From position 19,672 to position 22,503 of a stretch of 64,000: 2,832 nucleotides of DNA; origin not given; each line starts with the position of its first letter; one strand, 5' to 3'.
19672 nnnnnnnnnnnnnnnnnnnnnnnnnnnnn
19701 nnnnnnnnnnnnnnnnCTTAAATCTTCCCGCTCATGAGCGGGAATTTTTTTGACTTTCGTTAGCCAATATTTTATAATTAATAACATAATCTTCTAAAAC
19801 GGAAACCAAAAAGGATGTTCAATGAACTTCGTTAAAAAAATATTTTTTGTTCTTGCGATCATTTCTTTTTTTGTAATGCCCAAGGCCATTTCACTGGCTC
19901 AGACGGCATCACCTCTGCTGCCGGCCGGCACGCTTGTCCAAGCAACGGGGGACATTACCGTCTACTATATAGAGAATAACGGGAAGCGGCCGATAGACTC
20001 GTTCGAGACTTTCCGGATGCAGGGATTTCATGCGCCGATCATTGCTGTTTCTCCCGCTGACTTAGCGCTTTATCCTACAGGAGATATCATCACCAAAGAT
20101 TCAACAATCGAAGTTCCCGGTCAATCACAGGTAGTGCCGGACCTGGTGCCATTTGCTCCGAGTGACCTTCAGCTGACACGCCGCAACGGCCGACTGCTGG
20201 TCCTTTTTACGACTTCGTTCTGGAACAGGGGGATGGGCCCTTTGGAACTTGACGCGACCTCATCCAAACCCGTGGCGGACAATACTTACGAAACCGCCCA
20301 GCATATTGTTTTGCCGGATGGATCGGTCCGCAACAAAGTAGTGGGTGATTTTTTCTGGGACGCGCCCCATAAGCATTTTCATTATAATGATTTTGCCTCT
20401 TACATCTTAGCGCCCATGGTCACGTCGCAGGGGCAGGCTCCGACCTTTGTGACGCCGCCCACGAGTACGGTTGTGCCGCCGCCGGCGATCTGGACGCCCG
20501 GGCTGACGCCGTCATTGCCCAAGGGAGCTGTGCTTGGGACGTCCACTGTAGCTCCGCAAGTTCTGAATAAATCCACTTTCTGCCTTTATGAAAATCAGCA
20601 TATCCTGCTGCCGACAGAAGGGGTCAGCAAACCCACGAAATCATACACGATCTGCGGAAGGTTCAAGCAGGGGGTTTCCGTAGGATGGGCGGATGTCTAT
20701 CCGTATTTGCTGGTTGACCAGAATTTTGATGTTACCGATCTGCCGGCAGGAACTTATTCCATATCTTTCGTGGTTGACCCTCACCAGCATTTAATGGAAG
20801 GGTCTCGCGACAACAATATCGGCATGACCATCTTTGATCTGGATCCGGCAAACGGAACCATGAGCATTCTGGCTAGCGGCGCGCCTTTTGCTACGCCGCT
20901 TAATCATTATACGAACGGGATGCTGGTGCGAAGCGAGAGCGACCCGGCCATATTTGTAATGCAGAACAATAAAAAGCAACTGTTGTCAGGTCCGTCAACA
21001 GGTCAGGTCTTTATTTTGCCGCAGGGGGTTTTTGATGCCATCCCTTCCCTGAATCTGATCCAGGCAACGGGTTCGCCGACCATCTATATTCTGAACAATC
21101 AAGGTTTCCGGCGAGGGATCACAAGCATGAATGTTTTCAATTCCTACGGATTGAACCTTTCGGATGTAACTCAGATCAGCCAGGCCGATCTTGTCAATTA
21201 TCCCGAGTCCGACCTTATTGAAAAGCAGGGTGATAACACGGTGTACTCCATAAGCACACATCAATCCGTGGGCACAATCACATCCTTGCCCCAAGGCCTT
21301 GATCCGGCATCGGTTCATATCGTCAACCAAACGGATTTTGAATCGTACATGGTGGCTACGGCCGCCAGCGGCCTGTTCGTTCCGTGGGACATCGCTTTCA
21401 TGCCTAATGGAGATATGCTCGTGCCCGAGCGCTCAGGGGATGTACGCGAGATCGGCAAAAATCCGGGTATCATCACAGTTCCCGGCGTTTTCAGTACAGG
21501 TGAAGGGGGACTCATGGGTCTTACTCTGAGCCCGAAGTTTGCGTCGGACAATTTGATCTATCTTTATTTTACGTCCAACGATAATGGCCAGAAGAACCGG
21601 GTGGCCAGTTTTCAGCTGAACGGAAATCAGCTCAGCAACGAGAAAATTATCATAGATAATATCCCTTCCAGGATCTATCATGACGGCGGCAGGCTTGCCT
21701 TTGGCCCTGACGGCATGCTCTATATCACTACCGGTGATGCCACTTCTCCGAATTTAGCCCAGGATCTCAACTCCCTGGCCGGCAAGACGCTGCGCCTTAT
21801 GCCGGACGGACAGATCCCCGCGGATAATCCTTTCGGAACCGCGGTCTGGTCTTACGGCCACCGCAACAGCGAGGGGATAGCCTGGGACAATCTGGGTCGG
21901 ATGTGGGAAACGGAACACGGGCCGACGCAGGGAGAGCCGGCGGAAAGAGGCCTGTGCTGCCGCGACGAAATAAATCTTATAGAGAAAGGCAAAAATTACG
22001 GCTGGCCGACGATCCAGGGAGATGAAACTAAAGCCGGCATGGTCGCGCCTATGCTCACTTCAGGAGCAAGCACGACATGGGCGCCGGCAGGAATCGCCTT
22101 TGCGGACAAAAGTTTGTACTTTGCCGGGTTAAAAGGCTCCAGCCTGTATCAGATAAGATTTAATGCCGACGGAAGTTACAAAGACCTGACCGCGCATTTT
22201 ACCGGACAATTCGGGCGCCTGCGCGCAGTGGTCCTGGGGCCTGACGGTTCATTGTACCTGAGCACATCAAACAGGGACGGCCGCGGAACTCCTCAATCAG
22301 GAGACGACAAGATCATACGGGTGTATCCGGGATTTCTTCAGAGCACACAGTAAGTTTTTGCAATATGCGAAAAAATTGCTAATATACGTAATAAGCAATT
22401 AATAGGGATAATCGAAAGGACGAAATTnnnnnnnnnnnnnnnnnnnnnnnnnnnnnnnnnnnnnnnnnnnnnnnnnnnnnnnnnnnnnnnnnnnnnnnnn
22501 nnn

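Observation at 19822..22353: Secreted fusion of a lysyl-oxidase-like copper domain with a PQQ-dependent sugar dehydrogenase beta-propeller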

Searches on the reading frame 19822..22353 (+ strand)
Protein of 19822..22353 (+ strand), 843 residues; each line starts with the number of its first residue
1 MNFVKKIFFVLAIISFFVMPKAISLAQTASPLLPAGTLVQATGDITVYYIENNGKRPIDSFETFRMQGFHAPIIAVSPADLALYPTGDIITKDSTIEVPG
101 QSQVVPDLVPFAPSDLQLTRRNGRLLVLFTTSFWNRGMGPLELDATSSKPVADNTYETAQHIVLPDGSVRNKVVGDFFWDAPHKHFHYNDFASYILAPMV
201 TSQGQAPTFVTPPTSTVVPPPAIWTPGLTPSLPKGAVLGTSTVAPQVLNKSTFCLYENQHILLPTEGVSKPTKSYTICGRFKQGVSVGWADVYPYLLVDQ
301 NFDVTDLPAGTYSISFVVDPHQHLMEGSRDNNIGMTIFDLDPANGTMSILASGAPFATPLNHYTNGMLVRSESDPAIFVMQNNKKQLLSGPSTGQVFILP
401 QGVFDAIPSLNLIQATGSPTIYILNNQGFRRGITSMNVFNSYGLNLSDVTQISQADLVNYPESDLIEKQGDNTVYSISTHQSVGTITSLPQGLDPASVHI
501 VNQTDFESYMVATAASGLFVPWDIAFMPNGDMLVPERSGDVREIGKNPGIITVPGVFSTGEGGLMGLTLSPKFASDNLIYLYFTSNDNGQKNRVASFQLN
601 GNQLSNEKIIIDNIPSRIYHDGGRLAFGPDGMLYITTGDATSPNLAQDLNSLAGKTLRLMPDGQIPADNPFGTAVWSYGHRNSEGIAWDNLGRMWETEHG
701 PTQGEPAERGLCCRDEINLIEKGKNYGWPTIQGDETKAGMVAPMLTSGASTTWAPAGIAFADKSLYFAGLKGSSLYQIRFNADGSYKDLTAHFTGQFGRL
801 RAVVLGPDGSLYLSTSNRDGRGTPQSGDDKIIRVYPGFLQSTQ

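Call 3: search_protein_families(library=pfam, proteins=[window:19822-22353:+], max_evalue=1)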
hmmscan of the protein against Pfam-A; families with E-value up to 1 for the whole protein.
window:19822-22353:+ (843 aa): 3 families
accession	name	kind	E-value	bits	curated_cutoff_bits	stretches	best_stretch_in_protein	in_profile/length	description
PF07995.17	GSDH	-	3.6e-78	263.6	25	1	520-821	3-329/332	Glucose / Sorbosone dehydrogenase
PF01186.22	Lysyl_oxidase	-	1.4e-08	35.1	20.4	1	250-334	111-188/204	Lysyl oxidase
PF04225.17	LysM_OapA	-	0.25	11.9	22.3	1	430-483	8-59/85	Opacity-associated protein A LysM-like domain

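Call 4: search_protein_families(library=ncbifam, proteins=[window:19822-22353:+], max_evalue=1)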
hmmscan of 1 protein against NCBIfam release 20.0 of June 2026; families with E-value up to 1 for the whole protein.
window:19822-22353:+ (843 aa): 2 families
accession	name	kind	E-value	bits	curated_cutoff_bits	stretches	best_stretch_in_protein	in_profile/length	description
TIGR03606.1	non_repeat_PQQ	subfamily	2.8e-36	125.3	434.55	2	495-741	9-280/454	glucose/sorbosone family PQQ-dependent dehydrogenase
NF033206.1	ScyE_fam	subfamily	0.00067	19.3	80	0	480-538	168-272/333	ScyD/ScyE family protein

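Call 28: predict_structure(alignment_id=A1)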
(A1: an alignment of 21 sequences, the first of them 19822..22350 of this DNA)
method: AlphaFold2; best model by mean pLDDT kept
length: 843 residues; sequences in the alignment: 21
mean_pLDDT: 81.1   pTM: 0.63
mean pLDDT of the five models: 81.1, 80.3, 79.0, 78.7, 74.9
residues with pLDDT >= 90: 351; 70-90: 320; 50-70: 94; < 50: 78
segments of 3 or more residues with pLDDT < 50: 1-3, 14-29, 204-244, 294-298, 702-712
pLDDT, mean of each block of 10 residues (from residue 1): 50 45 38 86 91 92 91 89 92 89 90 90 88 84 86 87 91 88 75 85 45 33 30 31 55 61 56 64 75 51 88 92 87 94 92 90 91 87 83 81 90 92 91 93 89 87 94 92 90 91 93 91 91 93 94 87 87 94 81 93 92 73 83 85 83 92 95 93 86 86 45 74 89 83 81 74 83 82 81 85 91 85 80 90 46
secondary structure, 60 per line:
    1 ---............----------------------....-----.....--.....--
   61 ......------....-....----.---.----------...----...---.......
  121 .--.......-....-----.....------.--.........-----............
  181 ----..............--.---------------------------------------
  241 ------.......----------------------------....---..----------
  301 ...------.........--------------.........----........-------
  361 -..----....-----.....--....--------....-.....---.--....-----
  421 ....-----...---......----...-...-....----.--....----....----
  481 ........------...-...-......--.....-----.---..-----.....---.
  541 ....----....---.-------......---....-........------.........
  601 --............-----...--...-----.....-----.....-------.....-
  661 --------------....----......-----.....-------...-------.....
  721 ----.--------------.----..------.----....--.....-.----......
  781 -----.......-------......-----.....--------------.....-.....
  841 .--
elements in order (helices of 4 or more, strands of 3 or more residues): H4-15 E38-41 E47-51 E54-58 H61-66 E73-76 H78-81 E108-110 E114-121 E124-130 E132-135 E141-145 E155-163 E169-180 E185-198 E247-253 E282-285 E301-303 E310-318 E333-341 E346-353 E368-371 E377-381 E384-387 E396-399 H401-405 E412-415 E421-424 E430-432 H436-441 E450-452 H454-457 E465-468 E473-476 E481-485 E499-501 H503-508 E511-515 E532-536 E540-544 E549-552 E564-569 H573-576 E578-585 E592-600 E603-614 E625-627 E633-637 H643-647 E655-659 E675-678 E683-688 E694-698 E716-720 E758-761 E764-768 E775-780 E786-792 E800-805 E811-815 E830-834 H836-841

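Call 34: fold_search(model_id=the predicted structure, library=pdb)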
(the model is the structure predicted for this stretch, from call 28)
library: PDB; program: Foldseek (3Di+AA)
matches with E <= 10: 986; with E <= 0.001: 410
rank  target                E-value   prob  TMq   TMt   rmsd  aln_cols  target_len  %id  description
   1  3a9g_A                4.2e-33  1.00  0.36  0.87   2.2       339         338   44  Crystal Structure of PQQ-dependent sugar dehydrogenase apo-form (released 2010-09-08)
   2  3das                  4.0e-32  1.00  0.35  0.87   2.3       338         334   40  Structure of the PQQ-bound form of Aldose Sugar Dehydrogenase (Adh) from Streptomyces coelicolor (released 2009-06-02)
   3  2ism_B                4.6e-30  1.00  0.36  0.90   2.2       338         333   40  Crystal structure of the putative oxidoreductase (glucose dehydrogenase) (TTHA0570) from thermus theromophilus HB8 (released 2007-11-13)
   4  2ism_A                2.9e-29  1.00  0.36  0.90   2.1       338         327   40  Crystal structure of the putative oxidoreductase (glucose dehydrogenase) (TTHA0570) from thermus theromophilus HB8 (released 2007-11-13)
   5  7cdy_A                5.0e-24  1.00  0.34  0.80   2.7       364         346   32  Crystal structure of glucose dehydrogenase (released 2021-06-23)
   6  7cdy_B                1.1e-23  1.00  0.34  0.80   2.8       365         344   31  Crystal structure of glucose dehydrogenase (released 2021-06-23)
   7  7cgz_B                1.8e-23  1.00  0.34  0.81   2.7       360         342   32  glucose dehydrogenase (released 2021-07-07)
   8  8re0_A                3.9e-23  1.00  0.33  0.59   5.5       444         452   23  Soluble glucose dehydrogenase from acinetobacter calcoaceticus - double mutant pH8 (released 2024-05-08)
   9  2g8s_A                5.9e-23  1.00  0.33  0.78   3.0       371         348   31  Crystal structure of the soluble Aldose sugar dehydrogenase (Asd) from Escherichia coli in the apo-form (released 2006-08-08)
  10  7cgz_A                6.2e-23  1.00  0.33  0.83   2.6       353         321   33  glucose dehydrogenase (released 2021-07-07)
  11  2g8s_B                1.4e-22  1.00  0.33  0.78   3.0       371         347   31  Crystal structure of the soluble Aldose sugar dehydrogenase (Asd) from Escherichia coli in the apo-form (released 2006-08-08)
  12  1cq1_B                4.4e-22  1.00  0.34  0.61   4.3       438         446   24  Soluble Quinoprotein Glucose Dehydrogenase from Acinetobacter Calcoaceticus in Complex with PQQH2 and Glucose (released 2000-02-04)
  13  1c9u_A                4.4e-22  1.00  0.33  0.61   5.2       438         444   23  CRYSTAL STRUCTURE OF THE SOLUBLE QUINOPROTEIN GLUCOSE DEHYDROGENASE IN COMPLEX WITH PQQ (released 2000-02-04)
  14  1qbi_B                4.4e-22  1.00  0.33  0.61   5.0       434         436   25  SOLUBLE QUINOPROTEIN GLUCOSE DEHYDROGENASE FROM ACINETOBACTER CALCOACETICUS (released 2000-02-25)
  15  1cru_A                7.8e-22  1.00  0.34  0.61   4.5       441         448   23  SOLUBLE QUINOPROTEIN GLUCOSE DEHYDROGENASE FROM ACINETOBACTER CALCOACETICUS IN COMPLEX WITH PQQ AND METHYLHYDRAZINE (released 2000-03-01)
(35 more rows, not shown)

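Call 54: list_cluster_members(proteins=[P0109, P0032, P0068, P0083, window:19822-22350:+, P0001])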
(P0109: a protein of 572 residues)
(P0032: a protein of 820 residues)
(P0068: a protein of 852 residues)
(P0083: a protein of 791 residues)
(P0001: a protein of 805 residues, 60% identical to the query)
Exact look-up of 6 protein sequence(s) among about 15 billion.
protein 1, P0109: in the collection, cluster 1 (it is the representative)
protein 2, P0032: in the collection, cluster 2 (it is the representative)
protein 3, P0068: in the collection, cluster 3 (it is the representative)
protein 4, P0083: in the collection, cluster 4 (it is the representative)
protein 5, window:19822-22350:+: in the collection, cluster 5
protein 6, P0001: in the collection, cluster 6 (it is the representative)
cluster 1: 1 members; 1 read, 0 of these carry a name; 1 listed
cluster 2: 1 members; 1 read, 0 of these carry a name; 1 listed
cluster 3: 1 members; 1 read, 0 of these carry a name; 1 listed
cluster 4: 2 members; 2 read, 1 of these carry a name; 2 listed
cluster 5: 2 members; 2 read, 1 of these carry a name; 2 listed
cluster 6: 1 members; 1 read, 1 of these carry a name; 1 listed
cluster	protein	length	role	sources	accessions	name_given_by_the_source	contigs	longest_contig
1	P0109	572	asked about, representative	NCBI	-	-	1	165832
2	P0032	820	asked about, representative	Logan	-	-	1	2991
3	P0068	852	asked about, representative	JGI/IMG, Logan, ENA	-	-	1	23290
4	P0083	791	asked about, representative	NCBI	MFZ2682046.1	MAG: PQQ-dependent sugar dehydrogenase [Patescibacteria group bacterium]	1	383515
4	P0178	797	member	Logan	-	-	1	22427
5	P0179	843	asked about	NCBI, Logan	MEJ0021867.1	MAG: PQQ-dependent sugar dehydrogenase [Candidatus Doudnabacteria bacterium]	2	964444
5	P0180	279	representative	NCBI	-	-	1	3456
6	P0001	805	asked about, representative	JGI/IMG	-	glucose/arabinose dehydrogenase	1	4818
